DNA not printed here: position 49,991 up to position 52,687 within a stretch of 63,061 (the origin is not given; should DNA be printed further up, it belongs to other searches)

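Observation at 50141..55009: Divergent persulfide/reactive-sulfur locus whose largest protein fuses a CstA-like Rhd-TusA-DsrE relay to an apparently dead CoADR-like domain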

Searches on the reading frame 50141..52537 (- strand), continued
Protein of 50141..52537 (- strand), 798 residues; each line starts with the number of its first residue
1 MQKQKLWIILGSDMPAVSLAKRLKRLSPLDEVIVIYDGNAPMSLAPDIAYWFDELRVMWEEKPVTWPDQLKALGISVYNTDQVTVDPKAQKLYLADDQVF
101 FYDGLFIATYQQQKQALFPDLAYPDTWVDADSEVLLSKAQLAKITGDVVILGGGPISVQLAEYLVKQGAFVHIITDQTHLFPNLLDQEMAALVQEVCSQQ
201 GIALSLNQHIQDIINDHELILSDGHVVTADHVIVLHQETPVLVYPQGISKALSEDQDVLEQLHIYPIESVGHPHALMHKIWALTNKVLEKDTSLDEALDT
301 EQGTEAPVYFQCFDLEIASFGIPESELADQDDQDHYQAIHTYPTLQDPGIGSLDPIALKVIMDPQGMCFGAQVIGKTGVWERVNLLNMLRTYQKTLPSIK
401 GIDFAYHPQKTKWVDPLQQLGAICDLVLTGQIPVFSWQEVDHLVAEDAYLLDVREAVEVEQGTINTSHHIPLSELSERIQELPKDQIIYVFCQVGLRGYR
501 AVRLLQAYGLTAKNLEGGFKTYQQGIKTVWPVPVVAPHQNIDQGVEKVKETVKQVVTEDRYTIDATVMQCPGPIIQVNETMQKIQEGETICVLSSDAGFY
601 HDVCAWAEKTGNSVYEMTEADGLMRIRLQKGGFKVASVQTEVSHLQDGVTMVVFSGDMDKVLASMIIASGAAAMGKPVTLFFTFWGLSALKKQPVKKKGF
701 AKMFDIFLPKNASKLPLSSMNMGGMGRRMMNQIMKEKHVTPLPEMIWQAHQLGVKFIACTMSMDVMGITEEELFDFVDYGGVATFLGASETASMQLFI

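Call 8: find_homologous_proteins(query=window:50141-52537:-)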
Query window:50141-52537:- (798 aa): 472 proteins with E <= 0.001 among 8000 candidates; the best 120 are listed.
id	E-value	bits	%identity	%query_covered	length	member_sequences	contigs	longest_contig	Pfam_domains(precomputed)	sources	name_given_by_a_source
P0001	0.0e+0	1752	96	100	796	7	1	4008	PF07992.21,PF00070.34,PF00581.26,PF02635.21,PF13686.12,PF01206.23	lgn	-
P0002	3.0e-146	507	42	81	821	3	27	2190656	PF13450.13,PF02852.29,PF07992.21,PF00070.34,PF00581.26,PF02635.21,PF13738.13,PF13686.12,PF01206.23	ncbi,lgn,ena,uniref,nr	ncbi:CoA-disulfide reductase [Streptococcus dysgalactiae]|uniref:CoA-disulfide reductase n=1 Tax=Str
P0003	9.9e-146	506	41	81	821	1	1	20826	PF13450.13,PF02852.29,PF07992.21,PF00070.34,PF00581.26,PF02635.21,PF13738.13,PF13686.12,PF01206.23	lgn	-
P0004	9.5e-145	502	39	97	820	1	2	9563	PF02852.29,PF07992.21,PF00070.34,PF00581.26,PF02635.21,PF13738.13,PF13686.12,PF01206.23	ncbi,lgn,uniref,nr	ncbi:FAD-dependent oxidoreductase [Streptococcus henryi]|uniref:FAD-dependent oxidoreductase n=1 Tax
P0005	1.5e-144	502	42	87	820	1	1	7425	PF02852.29,PF07992.21,PF00070.34,PF00581.26,PF02635.21,PF13738.13,PF13686.12,PF01206.23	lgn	-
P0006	1.7e-144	501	39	97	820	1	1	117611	PF02852.29,PF07992.21,PF00070.34,PF00581.26,PF02635.21,PF13738.13,PF13686.12,PF01206.23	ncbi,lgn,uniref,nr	ncbi:NADPH-dependent 2,4-dienoyl-CoA reductase, sulfur reductase [Streptococcus henryi]|uniref:NADPH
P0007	3.3e-144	500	42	87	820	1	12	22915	PF02852.29,PF07992.21,PF00070.34,PF00581.26,PF02635.21,PF13738.13,PF13686.12,PF01206.23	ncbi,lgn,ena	-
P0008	3.7e-144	500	42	87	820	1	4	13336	PF02852.29,PF07992.21,PF00070.34,PF00581.26,PF02635.21,PF13738.13,PF13686.12,PF01206.23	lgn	-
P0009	4.8e-144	500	42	87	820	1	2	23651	PF02852.29,PF07992.21,PF00070.34,PF00581.26,PF02635.21,PF13738.13,PF13686.12,PF01206.23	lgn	-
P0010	6.5e-144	500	42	87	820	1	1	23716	PF02852.29,PF07992.21,PF00070.34,PF00581.26,PF02635.21,PF13738.13,PF13686.12,PF01206.23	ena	-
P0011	8.8e-144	499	39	97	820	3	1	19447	PF02852.29,PF07992.21,PF00070.34,PF00581.26,PF02635.21,PF13686.12,PF01206.23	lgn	-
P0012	1.2e-143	499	42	87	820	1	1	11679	PF02852.29,PF07992.21,PF00070.34,PF00581.26,PF02635.21,PF13738.13,PF13686.12,PF01206.23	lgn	-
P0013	1.7e-143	498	38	99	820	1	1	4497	PF02852.29,PF07992.21,PF00070.34,PF00581.26,PF02635.21,PF13738.13,PF13686.12,PF01206.23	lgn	-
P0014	2.8e-142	494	41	82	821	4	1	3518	PF13450.13,PF02852.29,PF07992.21,PF00070.34,PF00581.26,PF02635.21,PF13738.13,PF13686.12,PF01206.23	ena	-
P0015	2.8e-142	494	37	97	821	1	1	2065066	PF13450.13,PF02852.29,PF07992.21,PF00070.34,PF00581.26,PF02635.21,PF13738.13,PF13686.12,PF01206.23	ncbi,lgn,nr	ncbi:CoA-disulfide reductase [Streptococcus parasuis]|nr:CoA-disulfide reductase [Streptococcus para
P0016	6.2e-142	493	37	97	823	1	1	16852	PF13450.13,PF02852.29,PF07992.21,PF00070.34,PF00581.26,PF02635.21,PF13738.13,PF13686.12,PF01206.23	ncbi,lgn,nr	ncbi:TPA: FAD-dependent oxidoreductase [Streptococcus suis]|nr:FAD-dependent oxidoreductase [Strepto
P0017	6.8e-142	493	37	97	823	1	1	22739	PF13450.13,PF02852.29,PF07992.21,PF00070.34,PF00581.26,PF02635.21,PF13738.13,PF13686.12,PF01206.23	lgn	-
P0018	1.5e-141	492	37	97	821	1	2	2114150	PF13450.13,PF02852.29,PF07992.21,PF00070.34,PF00581.26,PF02635.21,PF13738.13,PF13686.12,PF01206.23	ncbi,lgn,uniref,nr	ncbi:CoA-disulfide reductase [Streptococcus suis]|uniref:CoA-disulfide reductase n=1 Tax=Streptococc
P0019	4.5e-141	490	37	97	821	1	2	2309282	PF01266.31,PF13450.13,PF02852.29,PF07992.21,PF00070.34,PF00581.26,PF02635.21,PF13738.13,PF13686.12,PF01206.23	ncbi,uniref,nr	ncbi:FAD-dependent oxidoreductase [Streptococcus marmotae]|uniref:FAD-dependent oxidoreductase n=1 T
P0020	9.6e-141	489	37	97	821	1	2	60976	PF13450.13,PF02852.29,PF07992.21,PF00070.34,PF00581.26,PF02635.21,PF13738.13,PF13686.12,PF01206.23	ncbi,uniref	ncbi:FAD-dependent oxidoreductase [Streptococcus sp. ZJ93]|uniref:FAD-dependent oxidoreductase n=1 T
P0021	8.7e-137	476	40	81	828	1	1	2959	PF02852.29,PF07992.21,PF00070.34,PF00581.26,PF02635.21,PF13738.13,PF13686.12,PF01206.23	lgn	-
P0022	2.0e-133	465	40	81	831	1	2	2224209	PF02852.29,PF07992.21,PF00070.34,PF00581.26,PF02635.21,PF13738.13,PF13686.12,PF01206.23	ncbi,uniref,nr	ncbi:CoA-disulfide reductase [Vagococcus intermedius]|uniref:CoA-disulfide reductase n=1 Tax=Vagococ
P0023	1.5e-125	439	35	100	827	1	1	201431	PF02852.29,PF07992.21,PF00070.34,PF00581.26,PF02635.21,PF13738.13,PF13686.12,PF01206.23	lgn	-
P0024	2.1e-122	428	34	99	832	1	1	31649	PF13450.13,PF02852.29,PF07992.21,PF00070.34,PF00581.26,PF02635.21,PF13738.13,PF13686.12,PF01206.23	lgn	-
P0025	7.2e-118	413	33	97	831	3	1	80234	PF02852.29,PF07992.21,PF00070.34,PF00581.26,PF02635.21,PF13738.13,PF13686.12,PF01206.23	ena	-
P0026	7.7e-117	410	42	62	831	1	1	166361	PF02852.29,PF07992.21,PF00070.34,PF00581.26,PF02635.21,PF13738.13,PF13686.12,PF01206.23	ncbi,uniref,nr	ncbi:CoA-disulfide reductase [Trichococcus alkaliphilus]|uniref:CoA-disulfide reductase n=1 Tax=Tric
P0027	1.8e-115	405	33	100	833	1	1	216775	PF01266.31,PF13450.13,PF02852.29,PF07992.21,PF00070.34,PF00581.26,PF02635.21,PF13738.13,PF13686.12,PF01206.23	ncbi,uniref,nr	ncbi:CoA-disulfide reductase [Serpentinicella sp. ANB-PHB4]|uniref:CoA-disulfide reductase n=1 Tax=S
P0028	4.4e-115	404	36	81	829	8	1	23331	PF01266.31,PF13450.13,PF02852.29,PF07992.21,PF00070.34,PF00581.26,PF02635.21,PF13738.13,PF13686.12,PF01206.23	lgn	-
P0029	1.1e-114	403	33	97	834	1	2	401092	PF02852.29,PF07992.21,PF00070.34,PF00581.26,PF02635.21,PF13738.13,PF13686.12,PF01206.23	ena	-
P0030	1.2e-114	403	33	97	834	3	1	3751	PF02852.29,PF07992.21,PF00070.34,PF00581.26,PF02635.21,PF13738.13,PF13686.12,PF01206.23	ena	-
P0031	6.0e-114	400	41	62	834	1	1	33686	PF02852.29,PF07992.21,PF00070.34,PF00581.26,PF02635.21,PF13738.13,PF13686.12,PF01206.23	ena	-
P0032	1.4e-113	399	33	97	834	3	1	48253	PF02852.29,PF07992.21,PF00070.34,PF00581.26,PF02635.21,PF13738.13,PF13686.12,PF01206.23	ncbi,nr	ncbi:CoA-disulfide reductase [Sedimentibacter sp. SX930]|nr:CoA-disulfide reductase [Sedimentibacter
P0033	2.4e-112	395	40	62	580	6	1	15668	PF02852.29,PF07992.21,PF00581.26,PF02635.21,PF13686.12,PF01206.23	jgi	jgi:peroxiredoxin family protein/rhodanese-related sulfurtransferase/TusA-related sulfurtransferase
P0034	3.5e-112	395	35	81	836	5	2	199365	PF02852.29,PF07992.21,PF00070.34,PF00581.26,PF02635.21,PF13738.13,PF13686.12,PF01206.23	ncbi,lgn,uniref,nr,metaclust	ncbi:pyridine nucleotide disulphide reductase class-i signature [Trichococcus palustris]|uniref:Pyri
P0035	8.9e-112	393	35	81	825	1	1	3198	PF01266.31,PF13450.13,PF02852.29,PF07992.21,PF00070.34,PF00581.26,PF02635.21,PF13738.13,PF13686.12,PF01206.23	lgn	-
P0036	2.5e-109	385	35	81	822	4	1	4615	PF13450.13,PF02852.29,PF07992.21,PF00070.34,PF00581.26,PF02635.21,PF13738.13,PF13686.12,PF01206.23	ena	-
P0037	3.1e-106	375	32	100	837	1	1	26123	PF13450.13,PF02852.29,PF07992.21,PF00070.34,PF00581.26,PF02635.21,PF13738.13,PF13686.12,PF01206.23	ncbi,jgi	-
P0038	3.3e-106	375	35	81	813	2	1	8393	PF02852.29,PF07992.21,PF00070.34,PF00581.26,PF02635.21,PF13738.13,PF03486.21,PF13686.12,PF01206.23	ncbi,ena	-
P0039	5.8e-106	374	34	82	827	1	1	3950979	PF01266.31,PF13450.13,PF02852.29,PF07992.21,PF00070.34,PF00581.26,PF02635.21,PF13738.13,PF13686.12,PF01206.23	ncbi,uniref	ncbi:CoA-disulfide reductase [Clostridium sp. B9]|uniref:CoA-disulfide reductase n=1 Tax=Clostridium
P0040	7.7e-105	370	34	97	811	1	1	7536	PF01266.31,PF13450.13,PF02852.29,PF07992.21,PF00070.34,PF00581.26,PF02635.21,PF13738.13,PF13686.12,PF01206.23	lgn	-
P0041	1.3e-103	366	30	97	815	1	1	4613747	PF13450.13,PF02852.29,PF07992.21,PF00070.34,PF00581.26,PF02635.21,PF13738.13,PF13686.12,PF01206.23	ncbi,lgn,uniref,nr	ncbi:CoA-disulfide reductase [Clostridium sp. BNL1100]|uniref:CoA-disulfide reductase n=1 Tax=Clostr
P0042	3.1e-103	365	31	97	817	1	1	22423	PF13450.13,PF02852.29,PF07992.21,PF00070.34,PF00581.26,PF02635.21,PF13738.13,PF13686.12,PF01206.23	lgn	-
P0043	3.4e-103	365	31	97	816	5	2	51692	PF13450.13,PF02852.29,PF07992.21,PF00070.34,PF00581.26,PF02635.21,PF13738.13,PF13686.12,PF01206.23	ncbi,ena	-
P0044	7.9e-103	364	32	99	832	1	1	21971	PF13450.13,PF02852.29,PF07992.21,PF00070.34,PF00581.26,PF02635.21,PF13738.13,PF13686.12,PF01206.23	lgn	-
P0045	1.4e-102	363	32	99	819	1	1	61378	PF13450.13,PF07992.21,PF00070.34,PF00581.26,PF03486.21,PF13686.12,PF01266.31,PF01593.31,PF02852.29,PF02635.21,PF13738.13,PF01206.23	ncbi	-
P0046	1.2e-101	360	31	98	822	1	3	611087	PF01266.31,PF13450.13,PF02852.29,PF07992.21,PF00070.34,PF00581.26,PF02635.21,PF13738.13,PF13454.13,PF13686.12,PF01206.23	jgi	jgi:NADPH-dependent 2,4-dienoyl-CoA reductase/sulfur reductase-like enzyme/peroxiredoxin family prot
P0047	1.5e-101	359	31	99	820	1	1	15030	PF13450.13,PF02852.29,PF07992.21,PF00070.34,PF00581.26,PF02635.21,PF13738.13,PF13686.12,PF01206.23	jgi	jgi:NADPH-dependent 2,4-dienoyl-CoA reductase/sulfur reductase-like enzyme/peroxiredoxin family prot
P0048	1.9e-101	359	34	81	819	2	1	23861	PF13450.13,PF07992.21,PF00070.34,PF00581.26,PF03486.21,PF13686.12,PF01266.31,PF01593.31,PF02852.29,PF02635.21,PF13738.13,PF01206.23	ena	-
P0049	2.6e-101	359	30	99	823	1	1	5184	PF01266.31,PF13450.13,PF02852.29,PF07992.21,PF00070.34,PF00581.26,PF02635.21,PF13738.13,PF13686.12,PF01206.23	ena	-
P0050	3.3e-101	358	31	99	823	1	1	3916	PF01266.31,PF13450.13,PF02852.29,PF07992.21,PF00070.34,PF00581.26,PF02635.21,PF13738.13,PF13686.12,PF01206.23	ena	-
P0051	6.6e-101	357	32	99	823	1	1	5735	PF01266.31,PF13450.13,PF02852.29,PF07992.21,PF00070.34,PF00581.26,PF02635.21,PF13738.13,PF13686.12,PF01206.23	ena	-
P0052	4.1e-100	355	30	99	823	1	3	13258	PF01266.31,PF13450.13,PF02852.29,PF07992.21,PF00070.34,PF00581.26,PF02635.21,PF13738.13,PF13686.12,PF01206.23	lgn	-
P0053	6.5e-100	354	31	99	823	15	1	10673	PF01266.31,PF13450.13,PF02852.29,PF07992.21,PF00070.34,PF00581.26,PF02635.21,PF13738.13,PF13686.12,PF01206.23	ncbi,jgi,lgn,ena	-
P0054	6.8e-100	354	31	99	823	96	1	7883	PF01266.31,PF13450.13,PF02852.29,PF07992.21,PF00070.34,PF00581.26,PF02635.21,PF13738.13,PF13686.12,PF01206.23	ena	-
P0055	1.0e-99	353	31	100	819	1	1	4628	PF13450.13,PF07992.21,PF00070.34,PF00581.26,PF03486.21,PF13454.13,PF13686.12,PF01266.31,PF01593.31,PF02852.29,PF02635.21,PF13738.13,PF01206.23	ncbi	-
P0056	1.0e-99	353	31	100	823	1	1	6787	PF13450.13,PF02852.29,PF07992.21,PF00070.34,PF00581.26,PF02635.21,PF13738.13,PF13686.12,PF01206.23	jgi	-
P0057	1.1e-99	353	31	99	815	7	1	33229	PF13450.13,PF02852.29,PF07992.21,PF00070.34,PF00581.26,PF02635.21,PF13738.13,PF13686.12,PF01206.23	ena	-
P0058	1.5e-99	353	31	99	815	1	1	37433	PF02852.29,PF07992.21,PF00070.34,PF00581.26,PF02635.21,PF13686.12,PF01206.23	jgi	-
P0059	2.3e-99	352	31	99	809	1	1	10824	PF01266.31,PF13450.13,PF02852.29,PF07992.21,PF00070.34,PF00581.26,PF02635.21,PF13738.13,PF13686.12,PF01206.23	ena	-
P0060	3.7e-99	352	32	99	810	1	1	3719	PF01266.31,PF13450.13,PF02852.29,PF07992.21,PF00070.34,PF00581.26,PF02635.21,PF13738.13,PF03486.21,PF13686.12,PF01206.23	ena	-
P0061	3.9e-99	351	34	80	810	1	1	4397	PF01266.31,PF13450.13,PF02852.29,PF07992.21,PF00070.34,PF00581.26,PF02635.21,PF13738.13,PF13686.12,PF01206.23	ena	-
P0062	4.8e-99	351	32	99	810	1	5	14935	PF01266.31,PF13450.13,PF02852.29,PF07992.21,PF00070.34,PF00581.26,PF02635.21,PF13738.13,PF13686.12,PF01206.23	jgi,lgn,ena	-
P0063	5.2e-99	351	32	99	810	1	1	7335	PF01266.31,PF13450.13,PF02852.29,PF07992.21,PF00070.34,PF00581.26,PF02635.21,PF13738.13,PF13686.12,PF01206.23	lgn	-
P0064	8.3e-99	350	31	99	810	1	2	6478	PF01266.31,PF13450.13,PF02852.29,PF07992.21,PF00070.34,PF00581.26,PF02635.21,PF13738.13,PF13686.12,PF01206.23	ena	-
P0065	8.6e-99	350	31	99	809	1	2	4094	PF01266.31,PF13450.13,PF02852.29,PF07992.21,PF00070.34,PF00581.26,PF02635.21,PF13738.13,PF13686.12,PF01206.23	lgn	-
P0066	9.0e-99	350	32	99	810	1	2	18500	PF01266.31,PF13450.13,PF02852.29,PF07992.21,PF00070.34,PF00581.26,PF02635.21,PF13738.13,PF13686.12,PF01206.23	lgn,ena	-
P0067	9.1e-99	350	31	99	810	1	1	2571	PF01266.31,PF13450.13,PF02852.29,PF07992.21,PF00070.34,PF00581.26,PF02635.21,PF13738.13,PF13686.12,PF01206.23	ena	-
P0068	1.3e-98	350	31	99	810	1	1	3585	PF01266.31,PF13450.13,PF02852.29,PF07992.21,PF00070.34,PF00581.26,PF02635.21,PF13738.13,PF03486.21,PF13686.12,PF01206.23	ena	-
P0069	1.3e-98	350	30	99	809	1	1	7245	PF13450.13,PF02852.29,PF07992.21,PF00070.34,PF00581.26,PF02635.21,PF13738.13,PF13686.12,PF01206.23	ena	-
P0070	1.4e-98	350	32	99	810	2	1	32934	PF01266.31,PF13450.13,PF02852.29,PF07992.21,PF00070.34,PF00581.26,PF02635.21,PF13738.13,PF13686.12,PF01206.23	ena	-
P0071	1.7e-98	349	31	99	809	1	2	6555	PF01266.31,PF13450.13,PF02852.29,PF07992.21,PF00070.34,PF00581.26,PF02635.21,PF13738.13,PF13686.12,PF01206.23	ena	-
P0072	1.8e-98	349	32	99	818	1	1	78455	PF01266.31,PF01593.31,PF13450.13,PF02852.29,PF07992.21,PF00070.34,PF00581.26,PF02635.21,PF13738.13,PF13686.12,PF01206.23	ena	-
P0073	1.8e-98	349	32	82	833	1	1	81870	PF13450.13,PF02852.29,PF07992.21,PF00070.34,PF00581.26,PF02635.21,PF13738.13,PF13686.12,PF01206.23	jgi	jgi:NADPH-dependent 2,4-dienoyl-CoA reductase/sulfur reductase-like enzyme/peroxiredoxin family prot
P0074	2.0e-98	349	34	80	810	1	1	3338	PF01266.31,PF13450.13,PF02852.29,PF07992.21,PF00070.34,PF00581.26,PF02635.21,PF13738.13,PF03486.21,PF13686.12,PF01206.23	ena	-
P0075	2.2e-98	349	31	99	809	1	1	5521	PF01266.31,PF13450.13,PF02852.29,PF07992.21,PF00070.34,PF00581.26,PF02635.21,PF13738.13,PF13686.12,PF01206.23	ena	-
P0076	2.2e-98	349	31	99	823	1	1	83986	PF01266.31,PF13450.13,PF02852.29,PF07992.21,PF00070.34,PF00581.26,PF02635.21,PF13738.13,PF13686.12,PF01206.23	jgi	-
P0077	2.4e-98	349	31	99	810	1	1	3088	PF01266.31,PF13450.13,PF02852.29,PF07992.21,PF00070.34,PF00581.26,PF02635.21,PF13738.13,PF03486.21,PF13686.12,PF01206.23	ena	-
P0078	2.6e-98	349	30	99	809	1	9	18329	PF13450.13,PF02852.29,PF07992.21,PF00070.34,PF00581.26,PF02635.21,PF13738.13,PF13686.12,PF01206.23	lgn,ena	-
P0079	3.1e-98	348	37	62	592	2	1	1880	PF02852.29,PF07992.21,PF00581.26,PF02635.21,PF13686.12,PF01206.23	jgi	jgi:Uncharacterized conserved protein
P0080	3.4e-98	348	30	99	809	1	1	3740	PF01266.31,PF13450.13,PF02852.29,PF07992.21,PF00070.34,PF00581.26,PF02635.21,PF13738.13,PF13686.12,PF01206.23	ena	-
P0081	3.9e-98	348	34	81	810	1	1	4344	PF01266.31,PF13450.13,PF02852.29,PF07992.21,PF00070.34,PF00581.26,PF02635.21,PF13738.13,PF13686.12,PF01206.23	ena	-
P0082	5.2e-98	348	31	99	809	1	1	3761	PF01266.31,PF13450.13,PF02852.29,PF07992.21,PF00070.34,PF00581.26,PF02635.21,PF13738.13,PF13686.12,PF01206.23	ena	-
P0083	5.6e-98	348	30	99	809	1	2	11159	PF01266.31,PF13450.13,PF02852.29,PF07992.21,PF00070.34,PF00581.26,PF02635.21,PF13738.13,PF13686.12,PF01206.23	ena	-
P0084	7.0e-98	347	31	99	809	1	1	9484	PF01266.31,PF13450.13,PF02852.29,PF07992.21,PF00070.34,PF00581.26,PF02635.21,PF13738.13,PF13686.12,PF01206.23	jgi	-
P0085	7.4e-98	347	31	99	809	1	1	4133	PF01266.31,PF13450.13,PF02852.29,PF07992.21,PF00070.34,PF00581.26,PF02635.21,PF13738.13,PF13686.12,PF01206.23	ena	-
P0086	7.8e-98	347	31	99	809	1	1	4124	PF01266.31,PF13450.13,PF02852.29,PF07992.21,PF00070.34,PF00581.26,PF02635.21,PF13738.13,PF13686.12,PF01206.23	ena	-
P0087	8.0e-98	347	33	84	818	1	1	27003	PF01266.31,PF13450.13,PF02852.29,PF07992.21,PF00070.34,PF00581.26,PF02635.21,PF13738.13,PF03486.21,PF13686.12,PF01206.23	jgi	jgi:NADPH-dependent 2,4-dienoyl-CoA reductase/sulfur reductase-like enzyme/peroxiredoxin family prot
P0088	8.6e-98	347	32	99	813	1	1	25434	PF13450.13,PF02852.29,PF07992.21,PF00070.34,PF00581.26,PF02635.21,PF13738.13,PF03486.21,PF05834.19,PF13686.12,PF01206.23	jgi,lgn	jgi:NADPH-dependent 2,4-dienoyl-CoA reductase/sulfur reductase-like enzyme/peroxiredoxin family prot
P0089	9.9e-98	347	30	99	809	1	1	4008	PF01266.31,PF13450.13,PF02852.29,PF07992.21,PF00070.34,PF00581.26,PF02635.21,PF13738.13,PF13686.12,PF01206.23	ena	-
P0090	1.0e-97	347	31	97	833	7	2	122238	PF13450.13,PF02852.29,PF07992.21,PF00070.34,PF00581.26,PF02635.21,PF13738.13,PF03486.21,PF13686.12,PF01206.23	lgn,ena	-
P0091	1.0e-97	347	34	77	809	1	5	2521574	PF01266.31,PF13450.13,PF02852.29,PF07992.21,PF00070.34,PF00581.26,PF02635.21,PF13738.13,PF13686.12,PF01206.23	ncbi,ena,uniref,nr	ncbi:CoA-disulfide reductase [Fusobacterium hwasookii]|uniref:CoA-disulfide reductase n=1 Tax=Fusoba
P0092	1.1e-97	347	31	99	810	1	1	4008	PF01266.31,PF13450.13,PF02852.29,PF07992.21,PF00070.34,PF00581.26,PF02635.21,PF13738.13,PF13686.12,PF01206.23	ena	-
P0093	1.1e-97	347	31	99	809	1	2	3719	PF01266.31,PF13450.13,PF02852.29,PF07992.21,PF00070.34,PF00581.26,PF02635.21,PF13738.13,PF13686.12,PF01206.23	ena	-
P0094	1.1e-97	347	30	99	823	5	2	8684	PF01266.31,PF13450.13,PF02852.29,PF07992.21,PF00070.34,PF00581.26,PF02635.21,PF13738.13,PF13686.12,PF01206.23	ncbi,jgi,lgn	-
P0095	1.2e-97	346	37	63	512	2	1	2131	PF02852.29,PF00581.26,PF02635.21,PF13686.12,PF01206.23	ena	-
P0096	1.3e-97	346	33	80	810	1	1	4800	PF01266.31,PF13450.13,PF02852.29,PF07992.21,PF00070.34,PF00581.26,PF02635.21,PF13738.13,PF13686.12,PF01206.23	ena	-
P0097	1.5e-97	346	34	81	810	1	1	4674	PF01266.31,PF13450.13,PF02852.29,PF07992.21,PF00070.34,PF00581.26,PF02635.21,PF13738.13,PF13686.12,PF01206.23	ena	-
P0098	1.5e-97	346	35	77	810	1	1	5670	PF01266.31,PF13450.13,PF02852.29,PF07992.21,PF00070.34,PF00581.26,PF02635.21,PF13738.13,PF03486.21,PF13686.12,PF01206.23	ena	-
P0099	1.6e-97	346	34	81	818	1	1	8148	PF01266.31,PF13450.13,PF02852.29,PF07992.21,PF00070.34,PF00581.26,PF02635.21,PF13738.13,PF13686.12,PF01206.23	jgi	-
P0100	1.7e-97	346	37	62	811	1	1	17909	PF01266.31,PF13450.13,PF02852.29,PF07992.21,PF00070.34,PF00581.26,PF02635.21,PF13738.13,PF13686.12,PF01206.23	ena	-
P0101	2.0e-97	346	31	99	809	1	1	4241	PF01266.31,PF13450.13,PF02852.29,PF07992.21,PF00070.34,PF00581.26,PF02635.21,PF13738.13,PF13686.12,PF01206.23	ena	-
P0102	2.0e-97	346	31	99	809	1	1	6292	PF01266.31,PF13450.13,PF02852.29,PF07992.21,PF00070.34,PF00581.26,PF02635.21,PF13738.13,PF13686.12,PF01206.23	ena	-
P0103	2.0e-97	346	30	99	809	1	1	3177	PF01266.31,PF13450.13,PF02852.29,PF07992.21,PF00070.34,PF00581.26,PF02635.21,PF13738.13,PF13686.12,PF01206.23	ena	-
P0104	2.1e-97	346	31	99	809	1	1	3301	PF01266.31,PF13450.13,PF02852.29,PF07992.21,PF00070.34,PF00581.26,PF02635.21,PF13738.13,PF13686.12,PF01206.23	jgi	-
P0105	2.1e-97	346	30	99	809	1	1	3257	PF01266.31,PF13450.13,PF02852.29,PF07992.21,PF00070.34,PF00581.26,PF02635.21,PF13738.13,PF13686.12,PF01206.23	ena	-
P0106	2.2e-97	346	31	99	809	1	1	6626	PF01266.31,PF13450.13,PF02852.29,PF07992.21,PF00070.34,PF00581.26,PF02635.21,PF13738.13,PF13686.12,PF01206.23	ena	-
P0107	2.3e-97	346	35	77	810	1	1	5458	PF13450.13,PF07992.21,PF00070.34,PF00581.26,PF03486.21,PF13454.13,PF13686.12,PF01266.31,PF02852.29,PF02635.21,PF13738.13,PF01206.23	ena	-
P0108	2.7e-97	345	30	99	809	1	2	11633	PF01266.31,PF13450.13,PF02852.29,PF07992.21,PF00070.34,PF00581.26,PF02635.21,PF13738.13,PF13686.12,PF01206.23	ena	-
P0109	2.7e-97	345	31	99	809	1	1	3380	PF01266.31,PF13450.13,PF02852.29,PF07992.21,PF00070.34,PF00581.26,PF02635.21,PF13738.13,PF13686.12,PF01206.23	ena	-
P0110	2.7e-97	345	30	99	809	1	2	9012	PF01266.31,PF13450.13,PF02852.29,PF07992.21,PF00070.34,PF00581.26,PF02635.21,PF13738.13,PF13686.12,PF01206.23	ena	-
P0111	2.8e-97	345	30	99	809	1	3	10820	PF01266.31,PF13450.13,PF02852.29,PF07992.21,PF00070.34,PF00581.26,PF02635.21,PF13738.13,PF13686.12,PF01206.23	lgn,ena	-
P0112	2.8e-97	345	30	99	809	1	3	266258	PF01266.31,PF13450.13,PF02852.29,PF07992.21,PF00070.34,PF00581.26,PF02635.21,PF13738.13,PF13686.12,PF01206.23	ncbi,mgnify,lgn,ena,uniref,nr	ncbi:CoA-disulfide reductase [Fusobacterium periodonticum]|mgnify:FL=1|uniref:Pyridine nucleotide-di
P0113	3.0e-97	345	34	81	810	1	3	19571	PF01266.31,PF13450.13,PF02852.29,PF07992.21,PF00070.34,PF00581.26,PF02635.21,PF13738.13,PF13686.12,PF01206.23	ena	-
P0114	3.2e-97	345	30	99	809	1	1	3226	PF01266.31,PF13450.13,PF02852.29,PF07992.21,PF00070.34,PF00581.26,PF02635.21,PF13738.13,PF13686.12,PF01206.23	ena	-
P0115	3.4e-97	345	31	99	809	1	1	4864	PF01266.31,PF13450.13,PF02852.29,PF07992.21,PF00070.34,PF00581.26,PF02635.21,PF13738.13,PF13686.12,PF01206.23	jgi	-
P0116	3.8e-97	345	31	99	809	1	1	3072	PF01266.31,PF13450.13,PF02852.29,PF07992.21,PF00070.34,PF00581.26,PF02635.21,PF13738.13,PF13686.12,PF01206.23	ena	-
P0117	3.9e-97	345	30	99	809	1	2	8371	PF01266.31,PF13450.13,PF02852.29,PF07992.21,PF00070.34,PF00581.26,PF02635.21,PF13738.13,PF13686.12,PF01206.23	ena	-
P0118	4.2e-97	345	34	81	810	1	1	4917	PF01266.31,PF13450.13,PF02852.29,PF07992.21,PF00070.34,PF00581.26,PF02635.21,PF13738.13,PF13686.12,PF01206.23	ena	-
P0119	4.5e-97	345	30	99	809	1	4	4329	PF01266.31,PF13450.13,PF02852.29,PF07992.21,PF00070.34,PF00581.26,PF02635.21,PF13738.13,PF13686.12,PF01206.23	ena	-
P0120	4.8e-97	345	31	99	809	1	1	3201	PF01266.31,PF13450.13,PF02852.29,PF07992.21,PF00070.34,PF00581.26,PF02635.21,PF13738.13,PF13686.12,PF01206.23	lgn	-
